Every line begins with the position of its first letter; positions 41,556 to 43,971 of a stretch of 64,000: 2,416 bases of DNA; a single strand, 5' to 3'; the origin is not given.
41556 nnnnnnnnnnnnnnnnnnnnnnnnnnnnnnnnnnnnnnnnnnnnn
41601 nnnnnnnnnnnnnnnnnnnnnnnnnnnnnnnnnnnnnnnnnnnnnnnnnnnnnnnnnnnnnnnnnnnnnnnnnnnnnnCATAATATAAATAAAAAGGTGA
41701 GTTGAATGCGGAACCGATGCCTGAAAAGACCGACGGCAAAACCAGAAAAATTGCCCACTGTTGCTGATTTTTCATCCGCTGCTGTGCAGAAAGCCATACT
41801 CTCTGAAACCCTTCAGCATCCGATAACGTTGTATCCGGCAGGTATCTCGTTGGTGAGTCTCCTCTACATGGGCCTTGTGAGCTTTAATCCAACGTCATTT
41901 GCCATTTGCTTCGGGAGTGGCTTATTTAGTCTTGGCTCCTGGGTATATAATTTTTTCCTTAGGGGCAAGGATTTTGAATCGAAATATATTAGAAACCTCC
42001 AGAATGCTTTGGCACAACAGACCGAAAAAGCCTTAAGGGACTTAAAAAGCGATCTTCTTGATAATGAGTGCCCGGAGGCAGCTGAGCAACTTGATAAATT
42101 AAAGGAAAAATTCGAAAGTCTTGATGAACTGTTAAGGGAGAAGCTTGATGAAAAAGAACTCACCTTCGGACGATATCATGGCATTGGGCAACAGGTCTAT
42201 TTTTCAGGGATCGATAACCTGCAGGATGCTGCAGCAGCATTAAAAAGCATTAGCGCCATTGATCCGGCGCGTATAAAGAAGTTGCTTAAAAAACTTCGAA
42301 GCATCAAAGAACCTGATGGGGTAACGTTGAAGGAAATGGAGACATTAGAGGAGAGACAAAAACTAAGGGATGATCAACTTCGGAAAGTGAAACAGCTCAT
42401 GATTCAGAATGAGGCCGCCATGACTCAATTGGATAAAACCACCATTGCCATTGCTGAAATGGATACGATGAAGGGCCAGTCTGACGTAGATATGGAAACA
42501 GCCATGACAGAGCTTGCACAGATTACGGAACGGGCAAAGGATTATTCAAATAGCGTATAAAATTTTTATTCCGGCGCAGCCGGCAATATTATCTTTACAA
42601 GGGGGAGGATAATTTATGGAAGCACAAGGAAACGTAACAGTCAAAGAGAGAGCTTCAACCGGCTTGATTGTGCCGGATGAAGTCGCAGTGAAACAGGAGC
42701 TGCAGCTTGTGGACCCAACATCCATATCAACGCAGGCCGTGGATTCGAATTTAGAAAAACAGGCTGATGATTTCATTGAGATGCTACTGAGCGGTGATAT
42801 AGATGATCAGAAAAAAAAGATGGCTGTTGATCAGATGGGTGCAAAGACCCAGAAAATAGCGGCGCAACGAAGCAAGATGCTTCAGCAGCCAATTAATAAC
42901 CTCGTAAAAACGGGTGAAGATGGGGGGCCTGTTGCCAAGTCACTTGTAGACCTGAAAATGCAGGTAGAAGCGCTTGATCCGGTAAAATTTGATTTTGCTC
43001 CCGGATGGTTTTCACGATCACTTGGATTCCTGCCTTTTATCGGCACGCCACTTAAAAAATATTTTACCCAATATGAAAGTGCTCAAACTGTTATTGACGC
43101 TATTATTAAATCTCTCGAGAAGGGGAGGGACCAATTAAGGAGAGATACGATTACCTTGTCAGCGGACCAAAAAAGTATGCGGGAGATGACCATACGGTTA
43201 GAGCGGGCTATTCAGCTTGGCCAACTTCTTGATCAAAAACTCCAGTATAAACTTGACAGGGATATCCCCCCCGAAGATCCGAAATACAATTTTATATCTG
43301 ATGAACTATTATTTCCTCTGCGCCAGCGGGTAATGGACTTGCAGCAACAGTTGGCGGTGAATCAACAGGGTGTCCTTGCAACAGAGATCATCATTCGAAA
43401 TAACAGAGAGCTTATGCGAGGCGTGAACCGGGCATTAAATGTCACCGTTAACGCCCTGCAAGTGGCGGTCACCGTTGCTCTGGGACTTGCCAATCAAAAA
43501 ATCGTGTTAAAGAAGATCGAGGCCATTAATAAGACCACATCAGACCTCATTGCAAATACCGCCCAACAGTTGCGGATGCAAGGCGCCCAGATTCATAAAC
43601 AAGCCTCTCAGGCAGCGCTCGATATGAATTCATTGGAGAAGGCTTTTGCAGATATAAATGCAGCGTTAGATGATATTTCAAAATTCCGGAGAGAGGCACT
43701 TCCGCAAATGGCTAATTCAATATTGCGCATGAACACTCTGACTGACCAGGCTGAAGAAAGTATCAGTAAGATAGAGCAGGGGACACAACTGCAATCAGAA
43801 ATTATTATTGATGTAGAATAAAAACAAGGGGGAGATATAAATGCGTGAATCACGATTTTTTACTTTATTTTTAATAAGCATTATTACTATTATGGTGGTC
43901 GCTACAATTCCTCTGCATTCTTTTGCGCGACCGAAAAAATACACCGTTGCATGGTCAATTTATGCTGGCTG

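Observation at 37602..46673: Unusual nine-gene operon: two OmpA-anchored SsuA-like periplasmic modules + VWA lipoprotein + coiled-coil membrane protein + TelA-like protein + SsuABC-like ABC importer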

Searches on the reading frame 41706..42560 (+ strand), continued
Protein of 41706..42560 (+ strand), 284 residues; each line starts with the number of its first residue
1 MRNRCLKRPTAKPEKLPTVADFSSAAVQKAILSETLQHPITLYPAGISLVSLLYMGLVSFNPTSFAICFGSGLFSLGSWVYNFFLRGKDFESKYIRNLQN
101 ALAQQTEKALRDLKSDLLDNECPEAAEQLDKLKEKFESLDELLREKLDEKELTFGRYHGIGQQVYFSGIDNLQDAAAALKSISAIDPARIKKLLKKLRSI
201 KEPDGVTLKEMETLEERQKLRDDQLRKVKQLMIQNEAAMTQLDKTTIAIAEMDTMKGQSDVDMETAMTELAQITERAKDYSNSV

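Call 81: find_encoding_contigs(protein=P0301, flank=9000, max_places=2)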
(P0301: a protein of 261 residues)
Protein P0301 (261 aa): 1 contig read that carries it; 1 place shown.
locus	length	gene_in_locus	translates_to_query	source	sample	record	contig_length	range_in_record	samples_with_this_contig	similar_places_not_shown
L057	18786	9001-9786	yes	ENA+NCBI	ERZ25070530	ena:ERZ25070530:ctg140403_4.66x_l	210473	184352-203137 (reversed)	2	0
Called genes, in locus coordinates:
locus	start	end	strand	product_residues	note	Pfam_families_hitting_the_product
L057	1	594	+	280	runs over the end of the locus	PF24016:DUF7330 (faint), PF13349:DUF4097 (faint)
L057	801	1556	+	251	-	-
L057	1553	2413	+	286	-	PF06966:DUF1295, PF02544:Steroid_dh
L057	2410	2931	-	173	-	PF01661:Macro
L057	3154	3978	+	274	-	PF00528:BPD_transp_1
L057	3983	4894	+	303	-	PF00005:ABC_tran, PF13304:AAA_21 (faint)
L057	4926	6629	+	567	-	-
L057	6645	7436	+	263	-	PF00092:VWA, PF13519:VWA_2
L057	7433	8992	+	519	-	PF00691:OmpA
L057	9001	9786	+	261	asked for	-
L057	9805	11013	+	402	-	PF05816:TelA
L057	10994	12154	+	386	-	PF09084:NMT1 (faint)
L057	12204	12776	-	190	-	PF13511:DUF4124 (weak)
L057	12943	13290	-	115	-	-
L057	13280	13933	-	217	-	PF04542:Sigma70_r2, PF08281:Sigma70_r4_2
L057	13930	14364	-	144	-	PF19762:DUF6249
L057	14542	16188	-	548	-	-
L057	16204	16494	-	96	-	PF00166:Cpn10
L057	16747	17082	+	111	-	PF03091:CutA1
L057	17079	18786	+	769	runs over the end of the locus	PF11412:DsbD_N, PF02683:DsbD_TM, PF00085:Thioredoxin, PF13098:Thioredoxin_2, PF13899:Thioredoxin_7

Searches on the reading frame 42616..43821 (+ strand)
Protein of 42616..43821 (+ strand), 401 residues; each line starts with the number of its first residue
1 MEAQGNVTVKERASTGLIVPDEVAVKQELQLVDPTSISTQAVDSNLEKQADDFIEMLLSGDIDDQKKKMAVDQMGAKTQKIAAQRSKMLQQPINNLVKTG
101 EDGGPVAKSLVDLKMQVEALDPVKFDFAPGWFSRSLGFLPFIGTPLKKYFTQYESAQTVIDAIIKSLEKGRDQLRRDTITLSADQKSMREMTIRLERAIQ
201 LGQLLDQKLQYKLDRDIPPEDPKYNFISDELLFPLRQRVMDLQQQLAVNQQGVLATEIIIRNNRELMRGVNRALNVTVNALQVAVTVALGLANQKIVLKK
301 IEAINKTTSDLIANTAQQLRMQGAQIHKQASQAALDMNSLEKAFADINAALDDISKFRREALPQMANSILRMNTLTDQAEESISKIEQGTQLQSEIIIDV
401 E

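Call 3: search_protein_families(library=pfam, proteins=[window:42616-43821:+], max_evalue=0.01)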
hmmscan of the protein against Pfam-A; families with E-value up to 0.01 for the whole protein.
window:42616-43821:+ (401 aa): 2 families
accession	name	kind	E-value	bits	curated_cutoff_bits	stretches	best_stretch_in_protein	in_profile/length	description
PF05816.16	TelA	-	2.5e-70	237.6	30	1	65-384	10-331/332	Toxic anion resistance protein (TelA)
PF11932.13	DUF3450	-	0.0051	16.6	32.6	1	291-377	29-114/241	Protein of unknown function (DUF3450)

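Call 4: search_protein_families(library=ncbifam, proteins=[window:42616-43821:+], max_evalue=0.01)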
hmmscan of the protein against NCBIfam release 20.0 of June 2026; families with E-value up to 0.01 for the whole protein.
window:42616-43821:+ (401 aa): 0 families

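Call 49: search_solved_structures(query=window:42616-43821:+, max_evalue=0.01)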
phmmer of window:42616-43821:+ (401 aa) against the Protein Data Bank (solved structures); distinct sequences matched with E-value up to 0.01: 0.

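Call 75: search_protein_families(library=padloc, proteins=[window:42616-43821:+], max_evalue=0.001)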
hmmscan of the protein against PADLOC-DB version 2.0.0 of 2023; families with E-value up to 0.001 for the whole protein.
window:42616-43821:+ (401 aa): 0 families

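Call 82: search_dna_similar(query=window:42616-43821:+, collection=plasmids, mode=protein, max_rows=40, rows=spread)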
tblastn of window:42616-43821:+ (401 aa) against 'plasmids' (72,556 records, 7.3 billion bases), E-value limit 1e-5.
Records with a match: 15; places in all: 15; records where one place covers at least 80% of the query: 11.
Best place of each record, by identity: <60% 15.
By first word of the organism name: Vibrio 6; Curtobacterium 3; Methanosphaera 2; Sphaerotilus 1; Nonomuraea 1; Arthrobacter 1; Bacillus 1.
By predicted mobility (MOB-suite, as given by PLSDB): non-mobilizable 12; mobilizable 3.
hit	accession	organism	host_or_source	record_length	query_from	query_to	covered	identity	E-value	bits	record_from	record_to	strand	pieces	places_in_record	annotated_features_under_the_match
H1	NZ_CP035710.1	Sphaerotilus sulfidivorans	cell culture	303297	46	392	87%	37.6%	4e-52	194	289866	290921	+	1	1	toxic anion resistance protein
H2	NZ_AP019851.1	Vibrio alfacsensis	-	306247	22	400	95%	33.2%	3e-49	186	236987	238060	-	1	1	toxic anion resistance protein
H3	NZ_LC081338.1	Vibrio sp. 04Ya108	-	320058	22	400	95%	33.2%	3e-49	186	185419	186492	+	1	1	toxic anion resistance protein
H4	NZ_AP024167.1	Vibrio alfacsensis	-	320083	22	400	95%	33.2%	3e-49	186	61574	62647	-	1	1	toxic anion resistance protein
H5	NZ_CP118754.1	Methanosphaera sp. ISO3-F5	-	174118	49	386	84%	35.4%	2e-57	209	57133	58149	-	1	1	toxic anion resistance protein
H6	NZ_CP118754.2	Methanosphaera sp. ISO3-F5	Ovis aries,Ovine rumen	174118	49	386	84%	35.4%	2e-57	209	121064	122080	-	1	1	toxic anion resistance protein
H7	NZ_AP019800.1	Vibrio rotiferianus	-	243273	33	400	92%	31.3%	5e-49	185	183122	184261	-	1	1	toxic anion resistance protein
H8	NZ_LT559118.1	Nonomuraea gerenzanensis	-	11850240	63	391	82%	34.3%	4e-44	171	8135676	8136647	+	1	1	none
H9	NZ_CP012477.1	Arthrobacter sp. ERGS1:01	single,stream water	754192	86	388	76%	36.4%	2e-44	171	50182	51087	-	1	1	toxic anion resistance protein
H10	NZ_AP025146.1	Vibrio penaeicida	Penaeus japonicus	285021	74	400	82%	32.2%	1e-48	184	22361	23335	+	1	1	toxic anion resistance protein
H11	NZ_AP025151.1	Vibrio penaeicida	Penaeus japonicus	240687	74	400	82%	32.2%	1e-48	184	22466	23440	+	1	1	toxic anion resistance protein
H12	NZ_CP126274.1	Curtobacterium sp. MCBD17_040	-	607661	98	392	74%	34.1%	3e-30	130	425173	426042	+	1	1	toxic anion resistance protein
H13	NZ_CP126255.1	Curtobacterium sp. MCSS17_016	-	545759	98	394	74%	31.1%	7e-26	117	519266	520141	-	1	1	toxic anion resistance protein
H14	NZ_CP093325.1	Bacillus sp. N5-665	whole organism,peat soil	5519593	20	383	91%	24.8%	2e-18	95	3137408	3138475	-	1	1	none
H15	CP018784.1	Curtobacterium pusillum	Zea mays,cell culture,root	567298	98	394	74%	29.7%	2e-24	113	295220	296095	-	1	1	record has no annotation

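Call 83: get_annotated_region(hit=H14, flank=3000)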
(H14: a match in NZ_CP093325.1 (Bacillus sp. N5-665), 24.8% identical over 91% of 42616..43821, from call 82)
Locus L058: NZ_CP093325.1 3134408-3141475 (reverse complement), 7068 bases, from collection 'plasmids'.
description: Bacillus sp. N5-665 strain N5/665 plasmid p1, complete sequence
organism: Bacillus sp. N5-665 (NCBI taxid 2925318)
taxonomy: Bacteria; Bacillota; Bacilli; Bacillales; Bacillaceae; Bacillus; Bacillus sp. N5-665
host: -; source: whole organism,peat soil; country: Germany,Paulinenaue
typing (MOB-suite, as given by PLSDB): non-mobilizable
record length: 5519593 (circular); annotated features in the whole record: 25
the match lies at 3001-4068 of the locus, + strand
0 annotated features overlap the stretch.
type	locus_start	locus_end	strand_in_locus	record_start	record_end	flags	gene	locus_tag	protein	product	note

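Call 84: get_annotated_region(hit=H1, flank=6000)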
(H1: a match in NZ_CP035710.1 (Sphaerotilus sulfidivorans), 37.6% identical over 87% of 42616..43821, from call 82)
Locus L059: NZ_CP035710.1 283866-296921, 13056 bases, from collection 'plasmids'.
description: Sphaerotilus sulfidivorans strain D-507 plasmid pSna507_unt10, complete sequence
organism: Sphaerotilus sulfidivorans (NCBI taxid 639200)
taxonomy: Bacteria; Pseudomonadota; Betaproteobacteria; Burkholderiales; Sphaerotilaceae; Sphaerotilus; Sphaerotilus sulfidivorans
host: -; source: cell culture; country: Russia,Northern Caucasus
typing (MOB-suite, as given by PLSDB): non-mobilizable
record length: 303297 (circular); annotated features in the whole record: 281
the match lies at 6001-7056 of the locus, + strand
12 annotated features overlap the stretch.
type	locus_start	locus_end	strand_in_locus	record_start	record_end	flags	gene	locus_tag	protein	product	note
CDS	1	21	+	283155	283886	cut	-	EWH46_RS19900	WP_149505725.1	FadR/GntR family transcriptional regulator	-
CDS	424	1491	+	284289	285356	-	hppD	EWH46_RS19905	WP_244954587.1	4-hydroxyphenylpyruvate dioxygenase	GO:0006559 - L-phenylalanine catabolic process [Evidence IEA]; GO:0006572 - tyrosine catabolic process [Evidence IEA]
CDS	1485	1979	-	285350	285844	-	-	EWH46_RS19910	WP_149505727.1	copper chaperone PCu(A)C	-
CDS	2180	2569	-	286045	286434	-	-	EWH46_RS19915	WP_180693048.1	DUF2946 family protein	-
CDS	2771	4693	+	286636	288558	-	-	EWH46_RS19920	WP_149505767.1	PhoX family phosphatase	-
CDS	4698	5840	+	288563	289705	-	-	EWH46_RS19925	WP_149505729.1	hypothetical protein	-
CDS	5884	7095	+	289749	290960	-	-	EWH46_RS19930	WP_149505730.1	toxic anion resistance protein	-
CDS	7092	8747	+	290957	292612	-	-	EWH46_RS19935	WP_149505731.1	vWA domain-containing protein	-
CDS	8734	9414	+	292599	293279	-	-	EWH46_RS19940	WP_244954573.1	hypothetical protein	-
CDS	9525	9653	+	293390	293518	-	-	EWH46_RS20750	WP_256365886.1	hypothetical protein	-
CDS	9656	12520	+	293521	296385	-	-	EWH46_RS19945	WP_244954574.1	ExeM/NucH family extracellular endonuclease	-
CDS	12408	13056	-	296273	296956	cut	-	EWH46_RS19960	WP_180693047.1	diguanylate cyclase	-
